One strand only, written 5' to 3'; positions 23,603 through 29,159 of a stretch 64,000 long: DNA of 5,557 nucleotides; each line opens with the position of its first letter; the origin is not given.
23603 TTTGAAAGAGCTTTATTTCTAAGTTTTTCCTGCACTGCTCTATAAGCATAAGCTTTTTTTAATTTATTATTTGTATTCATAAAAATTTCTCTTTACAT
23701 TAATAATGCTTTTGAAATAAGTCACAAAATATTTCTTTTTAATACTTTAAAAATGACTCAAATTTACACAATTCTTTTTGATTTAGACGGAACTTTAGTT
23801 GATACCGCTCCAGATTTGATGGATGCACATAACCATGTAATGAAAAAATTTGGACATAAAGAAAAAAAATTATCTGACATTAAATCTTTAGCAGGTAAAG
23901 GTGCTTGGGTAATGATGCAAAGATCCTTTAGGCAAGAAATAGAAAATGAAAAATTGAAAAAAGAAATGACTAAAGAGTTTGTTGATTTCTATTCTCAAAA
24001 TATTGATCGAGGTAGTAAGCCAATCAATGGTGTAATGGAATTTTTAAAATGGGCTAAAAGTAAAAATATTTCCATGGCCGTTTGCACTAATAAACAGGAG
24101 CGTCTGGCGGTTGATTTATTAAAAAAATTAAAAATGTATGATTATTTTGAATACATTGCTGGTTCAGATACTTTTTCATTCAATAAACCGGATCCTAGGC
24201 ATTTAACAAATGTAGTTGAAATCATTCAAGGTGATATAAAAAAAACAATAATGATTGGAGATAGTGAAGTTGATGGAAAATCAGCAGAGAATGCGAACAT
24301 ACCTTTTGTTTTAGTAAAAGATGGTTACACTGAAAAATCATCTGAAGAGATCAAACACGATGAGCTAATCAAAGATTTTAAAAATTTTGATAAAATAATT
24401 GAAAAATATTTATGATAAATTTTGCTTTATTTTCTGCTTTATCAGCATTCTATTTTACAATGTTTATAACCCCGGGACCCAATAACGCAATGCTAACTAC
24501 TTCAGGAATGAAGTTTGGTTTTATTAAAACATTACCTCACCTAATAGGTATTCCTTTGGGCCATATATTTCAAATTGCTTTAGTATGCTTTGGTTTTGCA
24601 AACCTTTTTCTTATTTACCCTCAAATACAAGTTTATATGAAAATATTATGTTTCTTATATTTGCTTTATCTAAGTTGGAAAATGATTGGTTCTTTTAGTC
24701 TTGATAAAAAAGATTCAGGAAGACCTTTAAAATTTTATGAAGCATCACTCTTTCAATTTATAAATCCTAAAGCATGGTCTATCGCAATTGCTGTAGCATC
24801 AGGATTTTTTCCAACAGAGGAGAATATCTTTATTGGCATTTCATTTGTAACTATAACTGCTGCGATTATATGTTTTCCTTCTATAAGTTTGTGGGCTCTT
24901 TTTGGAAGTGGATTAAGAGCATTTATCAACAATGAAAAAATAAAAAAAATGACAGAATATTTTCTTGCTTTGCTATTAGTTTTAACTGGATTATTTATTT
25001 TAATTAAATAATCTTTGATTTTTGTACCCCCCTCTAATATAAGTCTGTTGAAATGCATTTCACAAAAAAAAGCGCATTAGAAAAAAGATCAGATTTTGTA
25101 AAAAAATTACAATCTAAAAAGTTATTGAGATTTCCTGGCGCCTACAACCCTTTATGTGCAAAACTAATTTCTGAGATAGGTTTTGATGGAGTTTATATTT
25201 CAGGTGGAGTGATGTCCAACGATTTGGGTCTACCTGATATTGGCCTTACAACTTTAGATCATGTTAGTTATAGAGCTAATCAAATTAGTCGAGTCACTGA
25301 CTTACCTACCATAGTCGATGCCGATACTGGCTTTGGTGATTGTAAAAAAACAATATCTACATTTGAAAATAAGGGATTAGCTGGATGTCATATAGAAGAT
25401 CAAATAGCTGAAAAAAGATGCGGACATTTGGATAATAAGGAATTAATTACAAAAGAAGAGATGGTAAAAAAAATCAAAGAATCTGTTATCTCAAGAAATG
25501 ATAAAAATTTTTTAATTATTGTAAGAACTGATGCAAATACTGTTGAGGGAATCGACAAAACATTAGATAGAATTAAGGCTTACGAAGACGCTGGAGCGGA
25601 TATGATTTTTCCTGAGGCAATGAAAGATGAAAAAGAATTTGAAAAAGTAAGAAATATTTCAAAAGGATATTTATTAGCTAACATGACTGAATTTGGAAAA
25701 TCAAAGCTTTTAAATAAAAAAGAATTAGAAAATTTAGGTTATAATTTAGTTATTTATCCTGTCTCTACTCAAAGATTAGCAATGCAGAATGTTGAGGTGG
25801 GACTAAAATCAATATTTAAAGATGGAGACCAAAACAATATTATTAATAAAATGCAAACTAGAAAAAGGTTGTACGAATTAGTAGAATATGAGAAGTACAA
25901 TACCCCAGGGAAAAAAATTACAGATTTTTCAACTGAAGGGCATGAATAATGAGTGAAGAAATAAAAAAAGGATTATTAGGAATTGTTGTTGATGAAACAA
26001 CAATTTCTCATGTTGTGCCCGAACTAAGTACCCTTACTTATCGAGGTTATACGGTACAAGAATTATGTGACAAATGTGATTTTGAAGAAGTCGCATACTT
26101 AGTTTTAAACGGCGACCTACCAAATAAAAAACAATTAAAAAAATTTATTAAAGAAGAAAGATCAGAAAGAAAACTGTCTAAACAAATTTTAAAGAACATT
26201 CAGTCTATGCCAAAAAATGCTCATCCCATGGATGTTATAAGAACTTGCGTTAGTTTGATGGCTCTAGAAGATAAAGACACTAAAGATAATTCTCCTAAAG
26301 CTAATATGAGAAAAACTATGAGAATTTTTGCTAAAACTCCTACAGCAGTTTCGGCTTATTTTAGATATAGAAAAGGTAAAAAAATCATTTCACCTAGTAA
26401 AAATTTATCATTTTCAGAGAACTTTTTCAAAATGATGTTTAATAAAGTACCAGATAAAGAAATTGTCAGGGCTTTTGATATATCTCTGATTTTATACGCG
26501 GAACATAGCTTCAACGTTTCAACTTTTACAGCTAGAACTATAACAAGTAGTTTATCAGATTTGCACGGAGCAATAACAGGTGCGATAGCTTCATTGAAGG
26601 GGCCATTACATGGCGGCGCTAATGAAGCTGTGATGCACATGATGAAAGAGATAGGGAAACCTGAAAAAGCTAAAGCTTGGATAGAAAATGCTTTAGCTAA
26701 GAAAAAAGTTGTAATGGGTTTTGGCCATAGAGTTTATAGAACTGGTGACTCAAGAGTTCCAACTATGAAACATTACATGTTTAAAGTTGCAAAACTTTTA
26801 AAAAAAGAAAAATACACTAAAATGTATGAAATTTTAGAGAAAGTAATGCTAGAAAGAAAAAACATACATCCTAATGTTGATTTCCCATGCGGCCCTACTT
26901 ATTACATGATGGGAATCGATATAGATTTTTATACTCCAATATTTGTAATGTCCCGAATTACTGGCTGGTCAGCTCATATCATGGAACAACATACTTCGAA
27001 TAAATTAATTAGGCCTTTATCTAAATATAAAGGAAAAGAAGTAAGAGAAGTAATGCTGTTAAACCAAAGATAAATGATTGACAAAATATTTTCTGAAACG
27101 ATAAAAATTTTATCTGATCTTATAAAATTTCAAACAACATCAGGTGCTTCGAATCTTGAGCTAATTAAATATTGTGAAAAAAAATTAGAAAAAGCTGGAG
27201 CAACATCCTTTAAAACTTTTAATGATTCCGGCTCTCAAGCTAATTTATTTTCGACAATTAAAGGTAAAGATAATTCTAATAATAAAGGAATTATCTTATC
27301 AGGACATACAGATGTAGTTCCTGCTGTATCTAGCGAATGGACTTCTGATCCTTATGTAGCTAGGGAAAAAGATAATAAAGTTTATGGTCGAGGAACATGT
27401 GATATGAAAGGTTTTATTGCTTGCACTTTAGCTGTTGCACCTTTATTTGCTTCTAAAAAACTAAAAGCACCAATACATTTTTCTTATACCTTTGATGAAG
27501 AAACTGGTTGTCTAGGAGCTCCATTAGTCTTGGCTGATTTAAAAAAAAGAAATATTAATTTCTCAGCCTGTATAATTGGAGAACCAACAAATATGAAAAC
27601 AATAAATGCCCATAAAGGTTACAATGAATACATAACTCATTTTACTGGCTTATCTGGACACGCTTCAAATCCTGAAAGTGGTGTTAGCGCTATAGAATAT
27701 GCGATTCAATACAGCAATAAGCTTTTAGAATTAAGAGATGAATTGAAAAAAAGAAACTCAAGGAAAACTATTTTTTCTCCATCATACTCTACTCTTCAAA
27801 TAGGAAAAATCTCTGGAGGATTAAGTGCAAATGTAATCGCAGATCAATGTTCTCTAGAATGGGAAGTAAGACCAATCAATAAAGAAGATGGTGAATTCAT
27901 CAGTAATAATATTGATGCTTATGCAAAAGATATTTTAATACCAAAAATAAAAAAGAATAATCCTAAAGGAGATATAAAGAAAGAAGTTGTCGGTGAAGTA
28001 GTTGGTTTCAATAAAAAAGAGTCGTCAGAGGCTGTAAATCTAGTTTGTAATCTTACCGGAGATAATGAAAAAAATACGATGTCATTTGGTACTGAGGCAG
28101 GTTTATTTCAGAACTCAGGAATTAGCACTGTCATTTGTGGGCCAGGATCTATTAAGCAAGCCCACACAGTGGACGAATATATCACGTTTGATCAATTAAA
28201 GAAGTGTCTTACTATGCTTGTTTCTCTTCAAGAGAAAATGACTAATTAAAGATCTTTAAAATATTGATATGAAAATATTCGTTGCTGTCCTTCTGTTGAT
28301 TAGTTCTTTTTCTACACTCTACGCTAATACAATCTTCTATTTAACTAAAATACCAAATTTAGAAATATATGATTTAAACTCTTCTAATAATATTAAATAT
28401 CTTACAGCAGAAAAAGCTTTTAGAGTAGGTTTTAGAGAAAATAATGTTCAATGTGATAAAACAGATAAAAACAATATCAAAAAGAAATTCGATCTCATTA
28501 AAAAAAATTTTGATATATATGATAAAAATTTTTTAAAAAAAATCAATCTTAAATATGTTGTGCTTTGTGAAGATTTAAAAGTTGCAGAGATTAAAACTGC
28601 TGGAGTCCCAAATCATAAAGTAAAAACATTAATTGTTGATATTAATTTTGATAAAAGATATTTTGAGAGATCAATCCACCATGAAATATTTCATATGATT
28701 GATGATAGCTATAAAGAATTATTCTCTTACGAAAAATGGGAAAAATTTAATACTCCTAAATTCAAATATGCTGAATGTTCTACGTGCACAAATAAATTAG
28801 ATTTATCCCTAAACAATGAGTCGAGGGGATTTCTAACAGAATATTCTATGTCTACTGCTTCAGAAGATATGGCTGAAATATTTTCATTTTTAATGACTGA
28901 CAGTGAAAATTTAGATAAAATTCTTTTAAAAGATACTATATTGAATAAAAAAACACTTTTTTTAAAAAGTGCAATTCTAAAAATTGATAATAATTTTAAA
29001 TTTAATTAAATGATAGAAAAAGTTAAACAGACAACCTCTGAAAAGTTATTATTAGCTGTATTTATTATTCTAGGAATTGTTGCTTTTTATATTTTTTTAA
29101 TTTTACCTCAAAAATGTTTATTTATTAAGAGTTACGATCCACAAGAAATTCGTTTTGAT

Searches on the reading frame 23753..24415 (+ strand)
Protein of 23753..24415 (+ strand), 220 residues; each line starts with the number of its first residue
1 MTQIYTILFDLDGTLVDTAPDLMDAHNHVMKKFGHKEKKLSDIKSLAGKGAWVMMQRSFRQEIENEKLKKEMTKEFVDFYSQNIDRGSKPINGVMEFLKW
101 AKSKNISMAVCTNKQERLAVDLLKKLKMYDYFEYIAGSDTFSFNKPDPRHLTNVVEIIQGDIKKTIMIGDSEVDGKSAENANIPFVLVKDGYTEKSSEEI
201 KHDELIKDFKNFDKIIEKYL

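Call 86: search_protein_families(library=pfam, max_evalue=1e-10, proteins=[window:23753-24415:+])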
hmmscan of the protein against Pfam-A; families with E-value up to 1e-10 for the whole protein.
window:23753-24415:+ (220 aa): 2 families
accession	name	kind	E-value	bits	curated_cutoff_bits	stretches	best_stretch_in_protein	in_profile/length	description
PF13419.12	HAD_2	-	4.9e-39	134.7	23.8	1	7-188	1-178/178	Haloacid dehalogenase-like hydrolase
PF00702.32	Hydrolase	-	5e-27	96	26.4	1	6-182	3-191/191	haloacid dehalogenase-like hydrolase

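Call 88: search_protein_families(library=ncbifam, max_evalue=0.000001, proteins=[window:23753-24415:+])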
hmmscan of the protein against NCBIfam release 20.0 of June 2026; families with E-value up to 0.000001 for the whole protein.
window:23753-24415:+ (220 aa): 30 families (the best 25 are shown)
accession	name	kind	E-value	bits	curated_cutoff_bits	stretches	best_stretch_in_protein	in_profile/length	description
NF009695.0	PRK13222.1-2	equivalog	2.5e-46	158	225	1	2-217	4-223/226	phosphoglycolate phosphatase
TIGR01449.2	PGP_bact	equivalog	1.5e-41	142.3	180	1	7-211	1-208/213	phosphoglycolate phosphatase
NF009698.0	PRK13223.1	equivalog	6.9e-34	117.3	466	1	7-194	16-206/272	phosphoglycolate phosphatase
NF009697.0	PRK13222.1-4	equivalog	1.8e-29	102.7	327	1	2-206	5-211/232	phosphoglycolate phosphatase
NF009804.0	PRK13288.1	equivalog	6.6e-26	91.1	218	1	3-205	2-199/215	pyrophosphatase PpaX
NF009700.0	PRK13226.1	equivalog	2.1e-23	83.2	342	1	6-201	14-207/229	phosphoglycolate phosphatase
NF009696.0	PRK13222.1-3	equivalog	3.6e-22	79.1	359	1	4-195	3-193/223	N-acetylmuramic acid 6-phosphate phosphatase MupP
NF009694.0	PRK13222.1-1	equivalog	5.9e-20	71.6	415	1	60-206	82-228/252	phosphoglycolate phosphatase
TIGR02009.1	PGMB-YQAB-SF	subfamily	1.1e-19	71.3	153.35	1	6-183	3-181/186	beta-phosphoglucomutase family hydrolase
NF008087.0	PRK10826.1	equivalog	9.3e-18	64.6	191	1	2-182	5-185/222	hexitol phosphatase HxpB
NF008000.0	PRK10725.1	equivalog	2.5e-15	57.1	215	1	6-189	7-186/188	fructose-1-phosphate/6-phosphogluconate phosphatase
TIGR02253.1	CTE7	subfamily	5.8e-15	55.7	169.75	1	4-199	2-205/221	TIGR02253 family HAD-type hydrolase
TIGR01549.1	HAD-SF-IA-v1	subfamily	1.9e-14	54.3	23.3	1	82-182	55-149/149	HAD-IA family hydrolase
TIGR01990.1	bPGM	equivalog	4.1e-14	53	189.4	1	6-183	3-181/187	beta-phosphoglucomutase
TIGR02254.1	YjjG_YfnB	equivalog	6.7e-14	51.9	159.9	1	6-210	3-217/223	YjjG family noncanonical pyrimidine nucleotidase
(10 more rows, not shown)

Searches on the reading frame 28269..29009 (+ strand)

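Call 86: search_protein_families(library=pfam, max_evalue=1e-10, proteins=[window:28269-29009:+])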
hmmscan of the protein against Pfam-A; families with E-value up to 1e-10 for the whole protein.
window:28269-29009:+ (246 aa): 0 families

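Call 88: search_protein_families(library=ncbifam, max_evalue=0.000001, proteins=[window:28269-29009:+])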
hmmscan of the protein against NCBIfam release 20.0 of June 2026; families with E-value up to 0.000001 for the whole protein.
window:28269-29009:+ (246 aa): 2 families
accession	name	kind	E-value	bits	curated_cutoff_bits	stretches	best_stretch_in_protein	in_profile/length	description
NF047804.1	LIC13305_lipo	equivalog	2.8e-21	76.1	250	1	52-229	58-242/274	LIC13305 family lipoprotein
TIGR04549.1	LP_HExxH_w_tonB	subfamily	7.5e-08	31.9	75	1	124-231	129-229/261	substrate import-associated zinc metallohydrolase lipoprotein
